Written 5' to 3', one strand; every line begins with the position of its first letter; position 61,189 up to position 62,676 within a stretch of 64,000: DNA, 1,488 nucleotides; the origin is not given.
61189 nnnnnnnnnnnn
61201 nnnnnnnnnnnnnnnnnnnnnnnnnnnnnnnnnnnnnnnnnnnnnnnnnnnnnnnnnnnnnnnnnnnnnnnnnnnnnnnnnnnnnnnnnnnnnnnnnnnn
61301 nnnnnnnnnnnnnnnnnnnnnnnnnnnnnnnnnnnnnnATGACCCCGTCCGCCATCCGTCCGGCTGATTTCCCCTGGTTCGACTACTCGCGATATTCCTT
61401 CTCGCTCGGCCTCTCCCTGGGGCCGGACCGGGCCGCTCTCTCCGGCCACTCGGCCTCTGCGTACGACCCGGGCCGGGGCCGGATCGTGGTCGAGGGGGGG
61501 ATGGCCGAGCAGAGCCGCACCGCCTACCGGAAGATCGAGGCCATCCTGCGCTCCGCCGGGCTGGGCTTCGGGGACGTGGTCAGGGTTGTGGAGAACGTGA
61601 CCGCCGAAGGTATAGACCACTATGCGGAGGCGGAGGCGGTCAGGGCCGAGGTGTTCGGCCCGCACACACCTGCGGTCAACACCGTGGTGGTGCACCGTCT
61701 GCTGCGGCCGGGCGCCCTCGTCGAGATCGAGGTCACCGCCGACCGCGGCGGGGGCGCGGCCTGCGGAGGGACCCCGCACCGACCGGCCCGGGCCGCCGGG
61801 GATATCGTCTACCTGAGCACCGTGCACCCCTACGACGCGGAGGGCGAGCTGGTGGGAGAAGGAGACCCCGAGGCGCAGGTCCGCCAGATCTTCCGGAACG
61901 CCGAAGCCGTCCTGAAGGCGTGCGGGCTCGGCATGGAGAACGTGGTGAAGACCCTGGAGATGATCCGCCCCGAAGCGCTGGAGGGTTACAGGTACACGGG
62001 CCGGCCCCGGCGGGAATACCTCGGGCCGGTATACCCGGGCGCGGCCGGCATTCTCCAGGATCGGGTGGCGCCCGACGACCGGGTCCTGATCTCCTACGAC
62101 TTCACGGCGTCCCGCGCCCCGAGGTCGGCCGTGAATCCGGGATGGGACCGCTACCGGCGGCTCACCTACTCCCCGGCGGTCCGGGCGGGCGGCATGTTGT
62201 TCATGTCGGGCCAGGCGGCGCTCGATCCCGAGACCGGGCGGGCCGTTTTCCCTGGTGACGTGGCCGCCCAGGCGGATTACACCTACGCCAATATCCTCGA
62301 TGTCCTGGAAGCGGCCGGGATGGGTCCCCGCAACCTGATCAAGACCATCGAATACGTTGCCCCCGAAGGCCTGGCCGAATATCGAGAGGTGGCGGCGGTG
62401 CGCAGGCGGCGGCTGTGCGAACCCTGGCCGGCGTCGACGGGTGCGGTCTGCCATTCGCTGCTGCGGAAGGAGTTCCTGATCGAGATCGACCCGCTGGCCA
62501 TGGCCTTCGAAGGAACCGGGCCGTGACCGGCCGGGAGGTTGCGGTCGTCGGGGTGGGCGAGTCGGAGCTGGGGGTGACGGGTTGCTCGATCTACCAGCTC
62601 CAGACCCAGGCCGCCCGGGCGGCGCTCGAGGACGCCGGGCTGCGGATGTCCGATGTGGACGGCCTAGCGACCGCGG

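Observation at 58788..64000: Translationally coupled five-gene operon: CoA-transferase, MmgE/PrpD, tandem Rid, SCP-x-type thiolase, DUF35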

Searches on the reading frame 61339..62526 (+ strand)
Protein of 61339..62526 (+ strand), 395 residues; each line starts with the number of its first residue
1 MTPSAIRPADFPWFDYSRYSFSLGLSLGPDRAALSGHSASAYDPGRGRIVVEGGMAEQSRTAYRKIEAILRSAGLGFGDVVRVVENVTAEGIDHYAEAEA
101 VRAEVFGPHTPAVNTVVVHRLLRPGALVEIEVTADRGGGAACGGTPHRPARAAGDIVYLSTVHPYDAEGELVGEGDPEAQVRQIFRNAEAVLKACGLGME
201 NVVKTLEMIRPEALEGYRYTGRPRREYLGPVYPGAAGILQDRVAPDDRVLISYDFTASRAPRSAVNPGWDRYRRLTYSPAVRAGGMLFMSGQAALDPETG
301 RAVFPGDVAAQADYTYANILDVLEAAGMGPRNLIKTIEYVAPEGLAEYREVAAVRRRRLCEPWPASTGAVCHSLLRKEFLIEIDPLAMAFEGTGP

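Call 4: search_protein_families(library=pfam, proteins=[window:61339-62523:+])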
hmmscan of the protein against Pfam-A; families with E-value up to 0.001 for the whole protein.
window:61339-62523:+ (395 aa): 1 family
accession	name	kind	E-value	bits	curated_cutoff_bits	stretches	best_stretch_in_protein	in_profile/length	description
PF01042.26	Ribonuc_L-PSP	-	1.5e-44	151.3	27.3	3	276-388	10-120/121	Endoribonuclease L-PSP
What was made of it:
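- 61339..62526 (+): Triple-Rid (3x YjgF/Rid) single-chain pseudo-trimer. Arg105 is replaced by Val113, Ala236 and Ser366 in domains 1-3. Reaction unknown. Three Pfam stretches (call 4).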

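Call 5: search_protein_families(library=ncbifam, proteins=[window:61339-62523:+])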
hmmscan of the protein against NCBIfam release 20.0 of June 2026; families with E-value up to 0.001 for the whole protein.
window:61339-62523:+ (395 aa): 3 families
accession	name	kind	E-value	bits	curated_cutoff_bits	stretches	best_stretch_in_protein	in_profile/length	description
TIGR00004.1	TIGR00004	subfamily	2.6e-36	124.6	106.25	3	276-388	15-124/125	Rid family detoxifying hydrolase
TIGR03610.1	RutC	equivalog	1e-22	80.6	169.1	3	145-209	16-80/127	pyrimidine utilization protein C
NF008490.0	PRK11401.1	equivalog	8.1e-12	45.2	222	1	277-354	17-90/129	enamine/imine deaminase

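Call 10: find_encoding_contigs(protein=window:61339-62526:+, flank=10000, max_places=6)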
Protein window:61339-62526:+ (395 aa): no gene with exactly this product is on record in the collection.

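Call 11: search_solved_structures(query=window:61339-62523:+, max_evalue=0.001, show_alignments=1)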
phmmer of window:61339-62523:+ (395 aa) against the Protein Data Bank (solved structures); distinct sequences matched with E-value up to 0.001: 41.
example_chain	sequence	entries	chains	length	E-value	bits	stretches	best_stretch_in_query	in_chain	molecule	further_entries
2b33_A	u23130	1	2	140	5.1e-12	48.5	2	277-335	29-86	protein synthesis inhibitor, putative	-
2dyy_A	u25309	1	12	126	1.9e-11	46.6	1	277-387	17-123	UPF0076 protein PH0854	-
1qd9_A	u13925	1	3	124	3.2e-11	45.9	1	50-134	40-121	PURINE REGULATORY PROTEIN YABJ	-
5y6u_A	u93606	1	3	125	3.3e-11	45.9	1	50-134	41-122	YabJ protein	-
7cd2_A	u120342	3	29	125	8.4e-11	44.5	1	50-134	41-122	YabJ protein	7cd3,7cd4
1xrg_A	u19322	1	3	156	1.8e-10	43.4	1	277-388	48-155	Putative translation initiation inhibitor, yjgF family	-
3r0p_A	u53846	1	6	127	3.2e-10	42.6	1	276-386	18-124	L-PSP putative endoribonuclease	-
3i7t_A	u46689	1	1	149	4e-09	39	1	55-154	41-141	Putative uncharacterized protein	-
2csl_A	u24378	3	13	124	7.9e-09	38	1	277-386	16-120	protein translation initiation inhibitor | translation initiation inhibitor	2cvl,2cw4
1jd1_A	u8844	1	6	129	2.1e-08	36.6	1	50-133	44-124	HYPOTHETICAL 13.9 KDA PROTEIN IN FCY2-PET117 INTERGENIC REGION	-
6l8p_A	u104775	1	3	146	7.7e-08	34.8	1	276-386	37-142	RidA family protein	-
9bkc_A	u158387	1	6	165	1.2e-07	34.2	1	30-136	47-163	Rid family protein PFL1385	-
5v4d_A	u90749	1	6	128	2.7e-07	33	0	51-134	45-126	Putative translational inhibitor protein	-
1qu9_A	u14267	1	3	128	3e-07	32.8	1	277-387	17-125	YJGF PROTEIN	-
1x25_A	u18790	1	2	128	6e-07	31.8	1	277-355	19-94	Hypothetical UPF0076 protein ST0811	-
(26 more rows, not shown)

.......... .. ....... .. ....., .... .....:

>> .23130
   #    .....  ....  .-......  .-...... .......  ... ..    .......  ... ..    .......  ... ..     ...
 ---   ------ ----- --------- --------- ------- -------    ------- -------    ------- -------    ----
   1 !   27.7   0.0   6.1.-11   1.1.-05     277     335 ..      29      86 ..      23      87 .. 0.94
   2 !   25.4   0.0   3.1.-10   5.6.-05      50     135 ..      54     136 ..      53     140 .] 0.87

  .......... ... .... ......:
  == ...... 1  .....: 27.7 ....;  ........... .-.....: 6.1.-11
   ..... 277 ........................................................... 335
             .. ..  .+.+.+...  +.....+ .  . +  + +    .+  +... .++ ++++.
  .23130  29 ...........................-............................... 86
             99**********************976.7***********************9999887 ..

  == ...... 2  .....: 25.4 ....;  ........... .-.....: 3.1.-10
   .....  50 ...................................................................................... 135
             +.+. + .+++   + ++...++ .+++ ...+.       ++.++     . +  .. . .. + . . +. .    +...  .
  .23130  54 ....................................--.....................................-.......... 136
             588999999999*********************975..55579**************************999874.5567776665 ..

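Call 12: find_homologous_proteins(query=window:61339-62523:+, max_evalue=1e-10)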
Query window:61339-62523:+ (395 aa): 934 proteins with E <= 1e-10 among 8000 candidates; the best 120 are listed.
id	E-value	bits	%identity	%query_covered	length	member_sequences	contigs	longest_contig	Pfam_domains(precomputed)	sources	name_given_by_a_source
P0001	4.0e-261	884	100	100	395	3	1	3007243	PF01042.27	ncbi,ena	-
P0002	2.2e-216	736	84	99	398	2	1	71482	PF01042.27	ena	-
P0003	1.1e-215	734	84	99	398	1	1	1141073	PF01042.27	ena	-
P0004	1.7e-212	723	84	99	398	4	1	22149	PF01042.27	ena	-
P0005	1.3e-211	721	84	99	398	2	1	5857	PF01042.27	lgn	-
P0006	1.4e-211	720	83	99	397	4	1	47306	PF01042.27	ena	-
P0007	4.1e-211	719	83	99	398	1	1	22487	PF01042.27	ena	-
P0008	1.5e-210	717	83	99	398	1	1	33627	PF01042.27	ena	-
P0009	3.7e-210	716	83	99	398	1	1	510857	PF01042.27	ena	-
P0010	5.1e-210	715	84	99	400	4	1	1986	PF01042.27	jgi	-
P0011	9.5e-210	714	83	99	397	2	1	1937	PF01042.27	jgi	jgi:enamine deaminase RidA (YjgF/YER057c/UK114 family)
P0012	2.1e-209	713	83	99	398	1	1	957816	PF01042.27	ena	-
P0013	9.0e-209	711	82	99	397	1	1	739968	PF01042.27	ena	-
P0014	2.1e-208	710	82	99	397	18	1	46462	PF01042.27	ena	-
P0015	1.3e-205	701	82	99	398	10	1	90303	PF01042.27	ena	-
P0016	5.9e-202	689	80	99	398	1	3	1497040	PF01042.27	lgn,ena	-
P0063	2.6e-141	489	61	98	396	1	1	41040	PF01042.27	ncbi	ncbi:MAG: RidA family protein [Acidimicrobiia bacterium]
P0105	2.4e-137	476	61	98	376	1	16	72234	PF01042.27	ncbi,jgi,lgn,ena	-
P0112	5.0e-137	475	62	97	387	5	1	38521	PF01042.27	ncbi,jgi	ncbi:MAG TPA: RidA family protein [Actinomycetota bacterium]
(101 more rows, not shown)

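Call 13: find_encoding_contigs(protein=P0001, flank=10000, max_places=3)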
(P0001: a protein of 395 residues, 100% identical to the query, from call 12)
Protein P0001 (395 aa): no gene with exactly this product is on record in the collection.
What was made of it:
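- Tried and rejected: Exact-sequence look-ups of the window's Rid protein and of its 100%-identical database entry found no contig (calls 10, 13).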

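Call 14: list_cluster_members(proteins=[P0001, P0063, P0112, P0105])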
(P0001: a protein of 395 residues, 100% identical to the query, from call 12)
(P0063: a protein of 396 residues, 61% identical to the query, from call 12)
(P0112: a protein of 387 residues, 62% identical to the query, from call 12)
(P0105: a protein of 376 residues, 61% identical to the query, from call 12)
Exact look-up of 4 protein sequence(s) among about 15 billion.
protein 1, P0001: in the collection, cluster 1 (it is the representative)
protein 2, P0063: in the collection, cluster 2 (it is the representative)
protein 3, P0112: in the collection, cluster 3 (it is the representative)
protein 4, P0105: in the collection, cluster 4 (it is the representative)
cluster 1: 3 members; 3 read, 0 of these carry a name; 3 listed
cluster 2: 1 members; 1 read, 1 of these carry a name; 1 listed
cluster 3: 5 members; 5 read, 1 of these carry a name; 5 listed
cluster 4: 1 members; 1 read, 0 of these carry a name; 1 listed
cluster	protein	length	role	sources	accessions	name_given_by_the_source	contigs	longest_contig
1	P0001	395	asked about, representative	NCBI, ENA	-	-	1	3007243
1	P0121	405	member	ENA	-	-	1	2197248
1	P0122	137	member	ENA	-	-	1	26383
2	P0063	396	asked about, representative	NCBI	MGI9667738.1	MAG: RidA family protein [Acidimicrobiia bacterium]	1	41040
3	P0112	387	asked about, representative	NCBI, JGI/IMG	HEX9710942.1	MAG TPA: RidA family protein [Actinomycetota bacterium]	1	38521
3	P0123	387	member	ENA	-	-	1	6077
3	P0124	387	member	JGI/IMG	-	-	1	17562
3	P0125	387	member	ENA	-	-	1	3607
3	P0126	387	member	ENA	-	-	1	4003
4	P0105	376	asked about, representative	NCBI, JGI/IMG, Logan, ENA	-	-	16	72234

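Call 15: find_encoding_contigs(protein=P0016, flank=10000, max_places=3)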
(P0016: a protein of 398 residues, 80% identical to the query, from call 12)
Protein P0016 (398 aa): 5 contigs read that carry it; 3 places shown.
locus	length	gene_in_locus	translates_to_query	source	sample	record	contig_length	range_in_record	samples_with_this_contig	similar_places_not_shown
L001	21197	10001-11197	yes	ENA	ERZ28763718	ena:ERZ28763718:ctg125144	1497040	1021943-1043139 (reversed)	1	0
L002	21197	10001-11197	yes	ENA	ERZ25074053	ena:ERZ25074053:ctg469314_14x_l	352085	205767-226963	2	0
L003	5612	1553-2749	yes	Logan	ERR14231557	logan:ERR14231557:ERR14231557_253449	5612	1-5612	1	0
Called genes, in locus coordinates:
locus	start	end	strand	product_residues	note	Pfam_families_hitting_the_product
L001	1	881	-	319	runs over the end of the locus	-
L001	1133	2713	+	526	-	PF07969:Amidohydro_3, PF01979:Amidohydro_1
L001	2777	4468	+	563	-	PF00496:SBP_bac_5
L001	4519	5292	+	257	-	PF19300:BPD_transp_1_N, PF00528:BPD_transp_1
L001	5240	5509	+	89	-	PF00528:BPD_transp_1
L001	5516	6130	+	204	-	PF07690:MFS_1 (faint), PF12911:OppC_N, PF00528:BPD_transp_1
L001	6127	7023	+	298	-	PF00005:ABC_tran, PF02463:SMC_N (faint), PF08352:oligo_HPY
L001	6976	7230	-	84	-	-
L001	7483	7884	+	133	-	PF01548:DEDD_Tnp_IS110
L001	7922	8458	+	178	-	PF02371:Transposase_20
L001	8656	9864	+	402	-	PF02515:CoA_transf_3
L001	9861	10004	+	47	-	-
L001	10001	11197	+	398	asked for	PF01042:Ribonuc_L-PSP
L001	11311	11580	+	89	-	-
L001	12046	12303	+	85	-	PF22691:Thiolase_C_1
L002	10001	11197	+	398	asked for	PF01042:Ribonuc_L-PSP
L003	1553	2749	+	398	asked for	PF01042:Ribonuc_L-PSP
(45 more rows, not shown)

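Call 18: find_related_loci(query=A1, collection=genome_contigs, flank=10000)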
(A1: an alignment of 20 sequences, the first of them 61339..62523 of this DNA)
Query A1 (395 aa) in genome_contigs; peptide patterns used: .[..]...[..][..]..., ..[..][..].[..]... (x = any residue, [..] = any of these).
150 stretches matched a pattern; 129 encode a relative of the query (tblastn E <= 1e-3); the best 80 are kept; 80 distinct loci.
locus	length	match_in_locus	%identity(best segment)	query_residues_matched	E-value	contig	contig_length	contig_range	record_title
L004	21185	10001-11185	84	1-390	0e+0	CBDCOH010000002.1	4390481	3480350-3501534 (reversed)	MAG: Candidatus Spongiisociaceae bacterium isolate c8dab69f-a0b8-46d1-84ea-4e70fa3c0124 genome assembly, contig: contig_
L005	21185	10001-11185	82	1-390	0e+0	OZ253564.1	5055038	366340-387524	MAG: Candidatus Spongiisociaceae bacterium isolate 3199cb9c-bc02-48ac-8040-05c45f89f65c genome assembly, chromosome: 1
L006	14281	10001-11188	82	1-390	0e+0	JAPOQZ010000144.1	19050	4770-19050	MAG: bacterium isolate APA_bin_98 c_000000105939, whole genome shotgun sequence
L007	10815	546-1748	67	1-393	7e-173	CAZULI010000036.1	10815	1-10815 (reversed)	MAG TPA_asm: uncultured Acidimicrobiaceae bacterium isolate binchicken_co235_327 genome assembly, contig: NODE_14538_len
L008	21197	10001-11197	82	1-394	0e+0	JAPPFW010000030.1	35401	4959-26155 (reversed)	MAG: bacterium isolate RHO1_bin_3 NODE_2275_length_35401_cov_37.266225, whole genome shotgun sequence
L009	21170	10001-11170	66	3-393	5e-164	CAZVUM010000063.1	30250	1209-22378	MAG TPA_asm: uncultured Acidimicrobiales bacterium isolate binchicken_co46_650 genome assembly, contig: NODE_2674_length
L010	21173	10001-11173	67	4-384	2e-162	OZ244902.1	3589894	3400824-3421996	MAG: Candidatus Aldehydirespiratoraceae bacterium isolate bf933abc-1264-4233-9eb6-ae217d3e59e6 genome assembly, chromoso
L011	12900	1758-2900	62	3-388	3e-155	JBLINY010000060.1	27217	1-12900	MAG: Acidimicrobiales bacterium isolate 3300053785_183 Ga0535658_0003402, whole genome shotgun sequence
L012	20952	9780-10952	61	4-391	9e-147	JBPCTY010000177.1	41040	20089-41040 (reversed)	MAG: Acidimicrobiia bacterium isolate MAG_seacave_67 S1Ck127_9568845, whole genome shotgun sequence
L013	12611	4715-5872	59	1-388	2e-143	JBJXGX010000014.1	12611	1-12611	MAG: Burkholderiales bacterium isolate F1F2.bin.163 k127_7145843, whole genome shotgun sequence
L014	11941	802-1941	62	5-388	3e-140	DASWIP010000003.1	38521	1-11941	MAG TPA_asm: Actinomycetota bacterium isolate SMAG_U2872 k141_6575, whole genome shotgun sequence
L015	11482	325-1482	57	1-388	3e-140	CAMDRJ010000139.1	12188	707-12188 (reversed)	MAG: Klebsiella pneumoniae isolate TH-11nov19-3 genome assembly, contig: TH-11nov19-C13059, whole genome shotgun sequenc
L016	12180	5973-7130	57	1-388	5e-139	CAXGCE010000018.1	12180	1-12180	MAG TPA_asm: uncultured Alphaproteobacteria bacterium isolate ERR598985_binner12_Refined_58 genome assembly, contig: ERZ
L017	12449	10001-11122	62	1-388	2e-138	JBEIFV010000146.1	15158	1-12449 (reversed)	MAG: Burkholderiales bacterium isolate Sample-102-S76-bin-101 Sample_102_S76-bin_101-k141_1768218, whole genome shotgun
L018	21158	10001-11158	58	1-388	4e-138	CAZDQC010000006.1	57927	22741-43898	MAG TPA_asm: uncultured Rhodospirillaceae bacterium isolate SRP077602_co9_671 genome assembly, contig: NODE_388_length_5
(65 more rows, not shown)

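Call 51: predict_structure(alignment_id=A1)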
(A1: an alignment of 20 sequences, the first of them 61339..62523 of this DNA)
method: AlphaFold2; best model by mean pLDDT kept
length: 395 residues; sequences in the alignment: 20
mean_pLDDT: 92.6   pTM: 0.92
mean pLDDT of the five models: 92.6, 91.7, 91.1, 89.5, 89.3
residues with pLDDT >= 90: 321; 70-90: 64; 50-70: 9; < 50: 1
segments of 3 or more residues with pLDDT < 50: none
pLDDT, mean of each block of 10 residues (from residue 1): 89 80 92 95 89 97 97 97 97 97 95 97 95 93 80 95 96 98 97 95 96 93 86 88 96 96 89 77 94 89 95 97 95 96 95 94 94 94 95 58
secondary structure, 60 per line:
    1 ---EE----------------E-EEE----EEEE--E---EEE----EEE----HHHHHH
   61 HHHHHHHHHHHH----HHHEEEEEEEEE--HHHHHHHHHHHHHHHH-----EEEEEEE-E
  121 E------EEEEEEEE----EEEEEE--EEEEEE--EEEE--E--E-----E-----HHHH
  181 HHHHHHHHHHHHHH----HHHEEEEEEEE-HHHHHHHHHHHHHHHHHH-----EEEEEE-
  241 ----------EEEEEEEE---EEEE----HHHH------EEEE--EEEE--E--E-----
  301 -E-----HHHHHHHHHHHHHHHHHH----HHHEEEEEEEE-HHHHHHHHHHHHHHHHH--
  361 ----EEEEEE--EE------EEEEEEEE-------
elements in order: E24-26 E31-34 E41-43 E48-50 H55-72 E80-88 H91-106 E112-118 E128-135 E140-145 E148-153 E156-159 H177-194 E202-209 H211-228 E234-239 E251-258 E262-265 H270-273 E280-283 E286-289 H308-325 E333-340 H342-358 E365-370 E381-388
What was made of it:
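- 61339..62526 (+): AF2 model with pLDDT 92.6 (call 51).
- On RidA-type enamine/imine deaminase: AF2 model with pLDDT 92.6 and pTM 0.92 (call 51).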

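Call 54: fold_search(model_id=the predicted structure, library=pdb)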
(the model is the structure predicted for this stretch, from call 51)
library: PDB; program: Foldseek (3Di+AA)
matches with E <= 10: 778; with E <= 0.001: 208
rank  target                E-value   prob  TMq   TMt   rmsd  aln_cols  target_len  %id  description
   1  5a3k_C                3.8e-16  1.00  0.53  0.62   5.3       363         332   15  Chorismatase mechanisms reveal fundamentally different types of reaction in a single conserved protein fold (released 2015-08-19)
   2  4bps                  5.2e-16  1.00  0.55  0.64   4.7       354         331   18  Crystal structure of Chorismatase at 1.08 Angstrom resolution. (released 2013-09-18)
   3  5a3k_A                2.4e-15  1.00  0.53  0.61   5.3       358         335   16  Chorismatase mechanisms reveal fundamentally different types of reaction in a single conserved protein fold (released 2015-08-19)
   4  5ag3_B                2.9e-15  1.00  0.53  0.62   5.2       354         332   18  Chorismatase mechanisms reveal fundamentally different types of reaction in a single conserved protein fold (released 2015-08-19)
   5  5a3k_B                5.1e-15  1.00  0.55  0.64   4.9       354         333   18  Chorismatase mechanisms reveal fundamentally different types of reaction in a single conserved protein fold (released 2015-08-19)
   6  5ag3_A                7.1e-15  1.00  0.53  0.61   5.3       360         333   16  Chorismatase mechanisms reveal fundamentally different types of reaction in a single conserved protein fold (released 2015-08-19)
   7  5ag3_C                2.2e-14  1.00  0.53  0.61   5.3       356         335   16  Chorismatase mechanisms reveal fundamentally different types of reaction in a single conserved protein fold (released 2015-08-19)
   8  1oni_B                1.8e-11  1.00  0.31  0.87   3.4       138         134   26  Crystal structure of a human p14.5, a translational inhibitor reveals different mode of ligand binding near the invari (released 2003-04-08)
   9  6tcd_B                3.8e-11  1.00  0.30  0.87   2.4       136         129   28  Crystal structure of Salmo salar RidA-2 (released 2020-07-29)
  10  8qov_A                4.6e-11  1.00  0.31  0.84   2.3       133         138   26  Capra hircus reactive intermediate deaminase A mutant - I126Y (released 2024-06-26)
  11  2csl_A                4.9e-11  1.00  0.27  0.82   5.1       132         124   31  Crystal structure of TTHA0137 from Thermus Thermophilus HB8 (released 2005-11-22)
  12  1xrg_C                7.1e-11  1.00  0.26  0.73   1.5       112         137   32  Conserved hypothetical protein from Clostridium thermocellum Cth-2968 (released 2004-12-14)
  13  6tcd_E                7.1e-11  1.00  0.30  0.86   2.4       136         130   28  Crystal structure of Salmo salar RidA-2 (released 2020-07-29)
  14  3r0p_D                8.1e-11  1.00  0.30  0.89   2.0       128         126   31  Crystal structure of L-PSP putative endoribonuclease from uncultured organism (released 2011-03-23)
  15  8qom_B                8.1e-11  1.00  0.31  0.87   2.3       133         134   26  Capra hircus reactive intermediate deaminase A mutant - R107W (released 2024-06-26)
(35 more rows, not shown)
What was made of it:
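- On RidA-type enamine/imine deaminase: Single Rid chains align to one third of the model, and chorismatases align to all of it (call 54).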

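Call 84: search_protein_representatives(protein=window:61339-62523:+)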
Query: 395 residues. Proteins with E-value up to 0.001 (for the whole library): 4254; up to 1e-10: 516; up to 1e-30: 142. The best 150 are listed.
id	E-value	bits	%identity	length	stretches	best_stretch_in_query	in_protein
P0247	8.0e-109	380.5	53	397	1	4-389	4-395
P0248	2.2e-105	369.1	51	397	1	5-388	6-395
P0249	9.5e-104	363.8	49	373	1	5-390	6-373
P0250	3.1e-99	348.9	47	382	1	6-388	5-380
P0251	8.8e-97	340.8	48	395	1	6-388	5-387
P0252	7.7e-95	334.4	40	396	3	175-389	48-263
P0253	1.5e-92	326.9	46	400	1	1-388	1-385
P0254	2.3e-92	326.3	45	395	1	4-387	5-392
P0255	1.4e-91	323.7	45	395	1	1-388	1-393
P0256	2.3e-89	316.4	49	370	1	4-387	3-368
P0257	3.5e-83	296.0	42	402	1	4-388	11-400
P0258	5.3e-83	295.5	45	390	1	10-391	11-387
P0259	6.3e-79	282.0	44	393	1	6-388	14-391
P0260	3.2e-78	279.7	47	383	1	5-389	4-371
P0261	3.4e-78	279.6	55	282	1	4-267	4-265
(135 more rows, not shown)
